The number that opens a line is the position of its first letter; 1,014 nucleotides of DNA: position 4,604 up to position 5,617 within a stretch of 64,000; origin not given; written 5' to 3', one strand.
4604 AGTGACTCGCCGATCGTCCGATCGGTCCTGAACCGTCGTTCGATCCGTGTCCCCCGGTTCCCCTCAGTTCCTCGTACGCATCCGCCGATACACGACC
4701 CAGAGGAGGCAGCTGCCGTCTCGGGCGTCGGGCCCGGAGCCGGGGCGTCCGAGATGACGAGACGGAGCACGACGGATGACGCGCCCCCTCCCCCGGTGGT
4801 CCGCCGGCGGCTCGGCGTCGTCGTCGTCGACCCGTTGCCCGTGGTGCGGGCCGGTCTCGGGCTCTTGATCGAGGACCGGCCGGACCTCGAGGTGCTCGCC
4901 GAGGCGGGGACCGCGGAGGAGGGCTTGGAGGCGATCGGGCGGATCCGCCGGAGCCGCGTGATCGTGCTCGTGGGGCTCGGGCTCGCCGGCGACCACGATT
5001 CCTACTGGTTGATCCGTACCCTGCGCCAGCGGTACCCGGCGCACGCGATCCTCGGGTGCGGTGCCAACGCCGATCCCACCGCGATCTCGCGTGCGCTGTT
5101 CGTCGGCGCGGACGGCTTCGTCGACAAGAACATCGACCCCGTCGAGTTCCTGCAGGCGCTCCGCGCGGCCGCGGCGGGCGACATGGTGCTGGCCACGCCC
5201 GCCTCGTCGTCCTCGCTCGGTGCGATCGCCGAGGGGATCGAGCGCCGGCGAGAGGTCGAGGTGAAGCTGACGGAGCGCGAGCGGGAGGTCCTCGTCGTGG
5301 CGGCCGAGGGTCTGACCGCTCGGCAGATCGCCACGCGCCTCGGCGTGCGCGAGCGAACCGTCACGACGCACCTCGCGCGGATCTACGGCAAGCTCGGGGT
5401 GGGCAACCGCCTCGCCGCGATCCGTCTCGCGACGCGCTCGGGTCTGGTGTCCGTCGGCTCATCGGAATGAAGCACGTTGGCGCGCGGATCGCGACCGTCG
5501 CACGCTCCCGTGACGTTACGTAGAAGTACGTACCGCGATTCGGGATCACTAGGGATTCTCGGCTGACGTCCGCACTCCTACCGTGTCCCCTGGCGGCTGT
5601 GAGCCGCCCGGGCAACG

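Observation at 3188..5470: Array of three consecutive orphan NarL/LuxR-family response regulators upstream of the Flp/Tad pilus locus; the third has lost the phospho-acceptor aspartate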

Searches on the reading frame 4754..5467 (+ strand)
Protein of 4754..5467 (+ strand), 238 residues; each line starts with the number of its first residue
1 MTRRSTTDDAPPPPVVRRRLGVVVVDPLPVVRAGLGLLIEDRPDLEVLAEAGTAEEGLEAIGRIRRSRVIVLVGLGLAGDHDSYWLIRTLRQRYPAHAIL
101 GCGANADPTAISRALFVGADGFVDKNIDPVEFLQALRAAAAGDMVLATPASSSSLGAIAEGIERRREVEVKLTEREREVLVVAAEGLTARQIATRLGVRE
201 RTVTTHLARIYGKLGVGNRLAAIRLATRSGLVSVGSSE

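Call 4: search_protein_families(library=pfam, proteins=[window:4754-5467:+], max_evalue=0.01)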
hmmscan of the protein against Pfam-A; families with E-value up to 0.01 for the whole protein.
window:4754-5467:+ (238 aa): 8 families
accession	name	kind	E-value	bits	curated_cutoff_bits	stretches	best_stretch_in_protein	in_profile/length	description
PF00196.25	GerE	-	4e-17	62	23.5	1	171-226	2-57/57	Bacterial regulatory proteins, luxR family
PF08281.18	Sigma70_r4_2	-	1.2e-08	34.9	25.7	1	171-213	10-53/54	Sigma-70, region 4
PF00072.30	Response_reg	-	1.6e-08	35.1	30.2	1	22-136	1-110/111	Response regulator receiver domain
PF21476.4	PF0610-like_N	-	0.0001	22.9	33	1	173-210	1-38/50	PF0610-like, N-terminal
PF04545.22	Sigma70_r4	-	0.00038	20.4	24.1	1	171-213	4-47/50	Sigma-70, region 4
PF04967.18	HTH_10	-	0.0005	20.3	23.1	0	172-214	1-51/53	HTH DNA binding domain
PF13384.12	HTH_23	-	0.00062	19.9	24.6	1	174-207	4-38/50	Homeodomain-like domain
PF14493.12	HTH_40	-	0.0037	18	27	1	184-211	10-37/89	Helix-turn-helix domain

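Call 5: search_solved_structures(query=window:4754-5467:+, max_evalue=0.01, show_alignments=4)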
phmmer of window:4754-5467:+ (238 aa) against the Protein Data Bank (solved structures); distinct sequences matched with E-value up to 0.01: 51.
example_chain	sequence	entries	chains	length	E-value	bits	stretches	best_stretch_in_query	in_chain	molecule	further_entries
1a04_A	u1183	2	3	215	6.5e-23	84.9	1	22-222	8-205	NITRATE/NITRITE RESPONSE REGULATOR PROTEIN NARL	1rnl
3c3w_A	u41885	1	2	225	3.4e-20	76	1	22-227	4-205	TWO COMPONENT TRANSCRIPTIONAL REGULATORY PROTEIN DEVR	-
5hev_A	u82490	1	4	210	2.5e-16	63.3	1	21-232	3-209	Response regulator protein VraR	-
7ve6_A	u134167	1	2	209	1.3e-15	60.9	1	21-231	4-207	Response regulator protein VraR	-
4gvp_A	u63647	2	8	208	1.5e-15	60.8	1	22-231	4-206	Response regulator protein vraR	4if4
4yn8_A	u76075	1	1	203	4.5e-15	59.2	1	20-230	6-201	Response regulator ChrA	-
5vxn_A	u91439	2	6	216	1.5e-11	47.7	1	19-225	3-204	Transcriptional regulatory protein RcsB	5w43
5o8y_A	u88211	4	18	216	1.5e-11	47.7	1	19-225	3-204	Transcriptional regulatory protein RcsB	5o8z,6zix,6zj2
6eo2_A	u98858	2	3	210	1.9e-11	47.4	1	19-224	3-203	Transcriptional regulatory protein RcsB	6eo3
3cz5_A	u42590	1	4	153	1.1e-09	41.6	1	22-149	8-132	Two-component response regulator, LuxR family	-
4ldz_A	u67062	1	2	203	5.4e-09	39.4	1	23-228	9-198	Transcriptional regulatory protein DesR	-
2rnj_A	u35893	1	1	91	1e-07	35.2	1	158-232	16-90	Response regulator protein vraR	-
5f64_A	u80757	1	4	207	3.1e-07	33.6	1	20-219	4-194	Positive transcription regulator EvgA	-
7ve4_A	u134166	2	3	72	3.3e-07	33.5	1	163-232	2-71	DNA-binding response regulator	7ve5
1zlk_A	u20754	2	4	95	3.5e-07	33.4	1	170-227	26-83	Dormancy Survival Regulator | TWO COMPONENT TRANSCRIPTIONAL REGULATORY PROTEIN DEVR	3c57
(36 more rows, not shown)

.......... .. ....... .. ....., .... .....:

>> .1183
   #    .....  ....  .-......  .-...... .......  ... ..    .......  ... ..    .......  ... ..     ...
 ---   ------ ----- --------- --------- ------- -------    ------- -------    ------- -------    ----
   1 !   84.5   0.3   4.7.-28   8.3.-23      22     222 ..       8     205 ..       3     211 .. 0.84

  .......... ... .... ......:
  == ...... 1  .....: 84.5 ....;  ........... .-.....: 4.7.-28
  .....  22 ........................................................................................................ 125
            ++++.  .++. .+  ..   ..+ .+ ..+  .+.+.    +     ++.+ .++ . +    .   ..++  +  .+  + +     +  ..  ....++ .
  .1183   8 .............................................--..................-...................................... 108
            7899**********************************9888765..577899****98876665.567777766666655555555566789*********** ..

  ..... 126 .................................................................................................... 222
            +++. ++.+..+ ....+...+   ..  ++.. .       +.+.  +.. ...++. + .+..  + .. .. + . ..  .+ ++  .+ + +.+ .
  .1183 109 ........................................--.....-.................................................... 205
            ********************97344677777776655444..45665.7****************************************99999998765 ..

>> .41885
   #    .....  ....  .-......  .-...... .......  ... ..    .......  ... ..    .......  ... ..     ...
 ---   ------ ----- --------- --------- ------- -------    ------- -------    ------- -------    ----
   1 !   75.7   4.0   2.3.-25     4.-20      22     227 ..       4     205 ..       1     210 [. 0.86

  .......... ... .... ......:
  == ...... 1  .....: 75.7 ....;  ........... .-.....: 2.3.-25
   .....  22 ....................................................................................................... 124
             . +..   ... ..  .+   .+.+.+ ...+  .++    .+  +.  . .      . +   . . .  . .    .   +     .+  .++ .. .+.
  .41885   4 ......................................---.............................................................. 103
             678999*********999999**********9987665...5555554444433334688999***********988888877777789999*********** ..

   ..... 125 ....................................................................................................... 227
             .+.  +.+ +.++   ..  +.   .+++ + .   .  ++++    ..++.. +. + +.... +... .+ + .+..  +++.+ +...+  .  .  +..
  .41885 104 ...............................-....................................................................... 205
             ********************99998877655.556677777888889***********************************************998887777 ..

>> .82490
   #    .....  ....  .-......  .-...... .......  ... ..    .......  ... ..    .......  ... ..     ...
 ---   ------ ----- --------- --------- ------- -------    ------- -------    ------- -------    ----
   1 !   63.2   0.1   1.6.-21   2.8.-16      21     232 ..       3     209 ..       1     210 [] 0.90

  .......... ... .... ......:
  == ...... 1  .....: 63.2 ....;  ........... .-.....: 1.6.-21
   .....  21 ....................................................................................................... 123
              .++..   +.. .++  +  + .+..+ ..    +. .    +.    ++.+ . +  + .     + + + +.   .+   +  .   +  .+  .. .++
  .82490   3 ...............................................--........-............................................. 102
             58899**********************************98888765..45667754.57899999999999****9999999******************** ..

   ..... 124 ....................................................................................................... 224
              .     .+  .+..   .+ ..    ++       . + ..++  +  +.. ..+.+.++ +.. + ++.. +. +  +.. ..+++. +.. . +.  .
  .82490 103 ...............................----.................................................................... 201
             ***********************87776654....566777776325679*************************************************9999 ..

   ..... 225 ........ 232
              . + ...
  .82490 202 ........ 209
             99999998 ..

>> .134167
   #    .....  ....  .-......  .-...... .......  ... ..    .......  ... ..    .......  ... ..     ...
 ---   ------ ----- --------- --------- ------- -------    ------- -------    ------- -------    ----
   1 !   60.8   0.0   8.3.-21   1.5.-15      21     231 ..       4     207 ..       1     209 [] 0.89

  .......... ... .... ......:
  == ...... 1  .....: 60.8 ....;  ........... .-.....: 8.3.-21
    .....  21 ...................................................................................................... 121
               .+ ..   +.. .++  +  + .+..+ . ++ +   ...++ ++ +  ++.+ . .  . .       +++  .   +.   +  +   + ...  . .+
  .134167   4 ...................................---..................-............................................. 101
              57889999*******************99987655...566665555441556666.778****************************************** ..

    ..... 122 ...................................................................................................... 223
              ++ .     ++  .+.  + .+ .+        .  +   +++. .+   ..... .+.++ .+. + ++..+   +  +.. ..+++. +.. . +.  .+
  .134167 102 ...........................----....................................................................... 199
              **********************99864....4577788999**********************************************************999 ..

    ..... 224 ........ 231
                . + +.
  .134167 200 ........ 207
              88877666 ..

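Call 10: find_homologous_proteins(query=window:4754-5467:+, max_evalue=1e-10)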
Query window:4754-5467:+ (238 aa): 2343 proteins with E <= 1e-10 among 8000 candidates; the best 120 are listed.
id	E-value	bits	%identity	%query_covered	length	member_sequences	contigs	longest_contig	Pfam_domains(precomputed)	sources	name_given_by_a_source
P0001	1.3e-142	491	100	100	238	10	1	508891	PF00196.26,PF08281.19,PF00072.31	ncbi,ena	-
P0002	8.2e-132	456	93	100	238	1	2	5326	PF00196.26,PF08281.19,PF00072.31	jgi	jgi:DNA-binding NarL/FixJ family response regulator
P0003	2.0e-130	451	92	100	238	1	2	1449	PF00196.26,PF08281.19,PF00072.31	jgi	jgi:DNA-binding NarL/FixJ family response regulator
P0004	2.4e-128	444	91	100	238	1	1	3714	PF00196.26,PF08281.19,PF00072.31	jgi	jgi:DNA-binding NarL/FixJ family response regulator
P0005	3.3e-128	444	92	100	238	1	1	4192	PF00196.26,PF08281.19,PF00072.31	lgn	-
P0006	8.0e-128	443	90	100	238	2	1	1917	PF00196.26,PF08281.19,PF00072.31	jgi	jgi:DNA-binding NarL/FixJ family response regulator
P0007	1.8e-127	442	91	100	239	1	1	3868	PF00196.26,PF08281.19,PF00072.31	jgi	jgi:two-component system, NarL family, response regulator DevR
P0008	2.8e-127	441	90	100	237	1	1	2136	PF00196.26,PF08281.19,PF00072.31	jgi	jgi:two-component system, NarL family, response regulator DevR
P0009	5.5e-127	440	91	97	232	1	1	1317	PF00196.26,PF08281.19,PF00072.31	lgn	-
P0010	2.6e-125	434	89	99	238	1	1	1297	PF00196.26,PF08281.19,PF00072.31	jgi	jgi:DNA-binding NarL/FixJ family response regulator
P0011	1.1e-123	429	96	91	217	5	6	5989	PF00196.26,PF08281.19,PF00072.31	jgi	jgi:DNA-binding NarL/FixJ family response regulator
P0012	5.5e-121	420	93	87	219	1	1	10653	PF00196.26,PF08281.19,PF00072.31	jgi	jgi:DNA-binding NarL/FixJ family response regulator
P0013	1.1e-117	409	83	98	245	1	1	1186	PF21476.5,PF00196.26,PF08281.19,PF00072.31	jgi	jgi:two-component system, NarL family, response regulator DevR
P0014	1.3e-116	406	86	96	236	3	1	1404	PF00196.26,PF08281.19,PF00072.31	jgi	-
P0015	1.7e-116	406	85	96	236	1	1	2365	PF00196.26,PF08281.19,PF00072.31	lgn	-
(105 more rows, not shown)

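Call 11: find_related_loci(query=window:4754-5467:+, collection=genome_contigs, flank=10000)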
Query window:4754-5467:+ (238 aa) in genome_contigs; peptide patterns used: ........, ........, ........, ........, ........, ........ (x = any residue, [..] = any of these).
599 stretches matched a pattern (row limit reached: there are more); 132 encode a relative of the query (tblastn E <= 1e-3); the best 80 are kept; 80 distinct loci.
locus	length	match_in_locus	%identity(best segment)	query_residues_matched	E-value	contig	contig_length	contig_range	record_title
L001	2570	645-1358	91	1-238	9e-130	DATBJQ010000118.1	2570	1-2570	MAG TPA_asm: Actinomycetota bacterium isolate SMAG_U3924 k141_2507061, whole genome shotgun sequence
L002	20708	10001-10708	81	1-238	1e-121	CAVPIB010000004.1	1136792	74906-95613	MAG: uncultured Actinomycetes bacterium isolate MFD09964.bin.1.67 genome assembly, contig: contig_31714, whole genome sh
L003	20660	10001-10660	83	18-238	4e-115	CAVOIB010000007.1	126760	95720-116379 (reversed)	MAG: uncultured Actinomycetes bacterium isolate MFD10007.bin.1.248 genome assembly, contig: contig_59450, whole genome s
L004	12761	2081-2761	78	11-238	5e-112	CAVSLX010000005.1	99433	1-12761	MAG: uncultured Actinomycetes bacterium isolate MFD09206.bin.2.146 genome assembly, contig: contig_17497, whole genome s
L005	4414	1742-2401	83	18-238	2e-109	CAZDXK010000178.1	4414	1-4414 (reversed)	MAG TPA_asm: uncultured Actinomycetes bacterium isolate SRP136066_co1_143 genome assembly, contig: NODE_36945_length_441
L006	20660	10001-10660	82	18-238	2e-108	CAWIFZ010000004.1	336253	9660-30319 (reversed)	MAG: uncultured Actinomycetes bacterium isolate MFD00392.bin.2.48 genome assembly, contig: contig_30244, whole genome sh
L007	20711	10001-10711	79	1-238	2e-108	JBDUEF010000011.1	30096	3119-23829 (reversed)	MAG: Actinomycetota bacterium isolate cluster4_bin.89 NODE_2062_length_30096_cov_16.483539, whole genome shotgun sequenc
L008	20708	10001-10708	78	1-238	7e-108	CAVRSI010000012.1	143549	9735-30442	MAG: uncultured Actinomycetes bacterium isolate MFD08700.bin.2.93 genome assembly, contig: contig_18877, whole genome sh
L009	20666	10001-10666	83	16-238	1e-107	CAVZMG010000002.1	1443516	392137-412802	MAG: uncultured Actinomycetes bacterium isolate MFD02134.bin.1.239 genome assembly, contig: contig_10174, whole genome s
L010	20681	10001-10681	78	7-236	2e-105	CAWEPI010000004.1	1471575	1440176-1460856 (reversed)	MAG: uncultured Actinomycetes bacterium isolate MFD02159.bin.1.80 genome assembly, contig: contig_30547, whole genome sh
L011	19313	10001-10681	77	7-236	4e-105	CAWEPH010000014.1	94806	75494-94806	MAG: uncultured Actinomycetes bacterium isolate MFD02242.bin.2.262 genome assembly, contig: contig_63776, whole genome s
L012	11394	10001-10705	75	1-238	8e-105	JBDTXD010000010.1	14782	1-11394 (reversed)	MAG: Actinomycetota bacterium isolate cluster4_bin.108 NODE_8917_length_14782_cov_5.550282, whole genome shotgun sequenc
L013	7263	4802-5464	73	17-238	1e-103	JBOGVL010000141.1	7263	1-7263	MAG: Actinomycetota bacterium isolate SD8048_metabat2.bin.10 NODE_1130_length_7263_cov_1.171525, whole genome shotgun se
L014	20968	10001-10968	77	20-238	6e-103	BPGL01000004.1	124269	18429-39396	MAG: Actinomycetota bacterium KatS3mg013 DNA, contig_2142, whole genome shotgun sequence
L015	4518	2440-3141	71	2-238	3e-102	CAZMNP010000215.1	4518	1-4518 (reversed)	MAG TPA_asm: uncultured Actinomycetes bacterium isolate binchicken_co31_380 genome assembly, contig: k141_3802988, whole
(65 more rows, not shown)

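Call 17: find_encoding_contigs(protein=P0001, flank=10000, max_places=3)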
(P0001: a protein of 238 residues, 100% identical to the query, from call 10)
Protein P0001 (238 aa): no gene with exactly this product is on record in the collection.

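Call 44: search_protein_families(library=pfam, proteins=[L009:10677-12179:-, L007:12710-13129:+, L007:13123-14589:+], max_evalue=0.01)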
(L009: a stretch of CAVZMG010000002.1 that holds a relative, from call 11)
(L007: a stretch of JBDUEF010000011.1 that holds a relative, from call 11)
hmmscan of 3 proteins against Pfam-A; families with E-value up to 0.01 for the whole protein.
L009:10677-12179:- (500 aa): 0 families

L007:12710-13129:+ (140 aa): 2 families
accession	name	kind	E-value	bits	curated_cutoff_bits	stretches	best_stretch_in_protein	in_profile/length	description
PF07811.17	TadE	-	1.9e-13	50.8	22.9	1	12-54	1-43/43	TadE-like protein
PF04964.19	Flp_Fap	-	0.00078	19.6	32.2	1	8-32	3-27/46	Flp/Fap pilin component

L007:13123-14589:+ (489 aa): 1 family
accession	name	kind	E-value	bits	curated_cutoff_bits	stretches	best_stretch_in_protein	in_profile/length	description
PF13400.11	Tad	-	4.2e-09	37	22.3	1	16-62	1-46/47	Putative Flp pilus-assembly TadE/G-like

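Call 51: search_protein_families(library=ncbifam, proteins=[window:4754-5467:+], max_evalue=0.001)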
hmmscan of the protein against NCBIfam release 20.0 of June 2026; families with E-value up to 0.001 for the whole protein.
window:4754-5467:+ (238 aa): 26 families (the best 25 are shown)
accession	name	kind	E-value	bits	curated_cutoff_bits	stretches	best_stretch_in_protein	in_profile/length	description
NF047785.1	respo_reg_MadR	equivalog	1.4e-32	112.8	300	1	22-232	3-209/209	MadR family response regulator transcription factor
NF007935.0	PRK10651.1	equivalog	8.4e-26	90.5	250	1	21-222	8-206/216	two-component system response regulator NarL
NF052445.1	RespRegMctR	equivalog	4.6e-23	81.7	300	1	21-231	3-204/205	two-component system response regulator MctR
NF007708.0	PRK10403.1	equivalog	8e-21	74.5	343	1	21-225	8-207/215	nitrate/nitrite response regulator protein NarP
NF011896.0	PRK15369.1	equivalog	6.5e-20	71.6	242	1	22-231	6-209/211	two component system response regulator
NF007685.0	PRK10360.1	equivalog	5.4e-18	65.5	258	1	22-221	4-187/196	response regulator transcription factor UhpA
NF007403.0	PRK09935.1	equivalog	4.6e-15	55.8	271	1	21-227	5-205/210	fimbria biosynthesis transcriptional regulator FimZ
NF041830.1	RR_TF_ErdR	exception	7.9e-15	55.2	390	1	64-225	46-204/213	response regulator transcription factor ErdR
NF007018.1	PRK09483.1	equivalog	1.5e-14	54.2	280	1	21-235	3-212/217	UvrY/SirA/GacA family response regulator transcription factor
NF008098.0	PRK10840.1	equivalog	9.2e-13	48.2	235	1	19-223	3-202/216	response regulator transcription factor RcsB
NF006900.1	PRK09390.1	equivalog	2.7e-10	40.1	255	1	22-230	7-201/203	response regulator FixJ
NF052366.1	photon_PedR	equivalog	3e-10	40.1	120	1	171-233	2-64/74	photosynthetic electron transport-dependent transcriptional regulator PedR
NF003420.0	PRK04841.1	equivalog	2.5e-09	35.7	537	1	171-227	838-894/903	HTH-type transcriptional regulator MalT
NF007419.0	PRK09958.1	equivalog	5e-09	36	251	1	23-228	4-200/204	acid-sensing system DNA-binding response regulator EvgA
NF007505.1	PRK10100.1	equivalog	8.9e-09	35.3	250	1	132-226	106-199/204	biofilm master transcriptional regulator CsgD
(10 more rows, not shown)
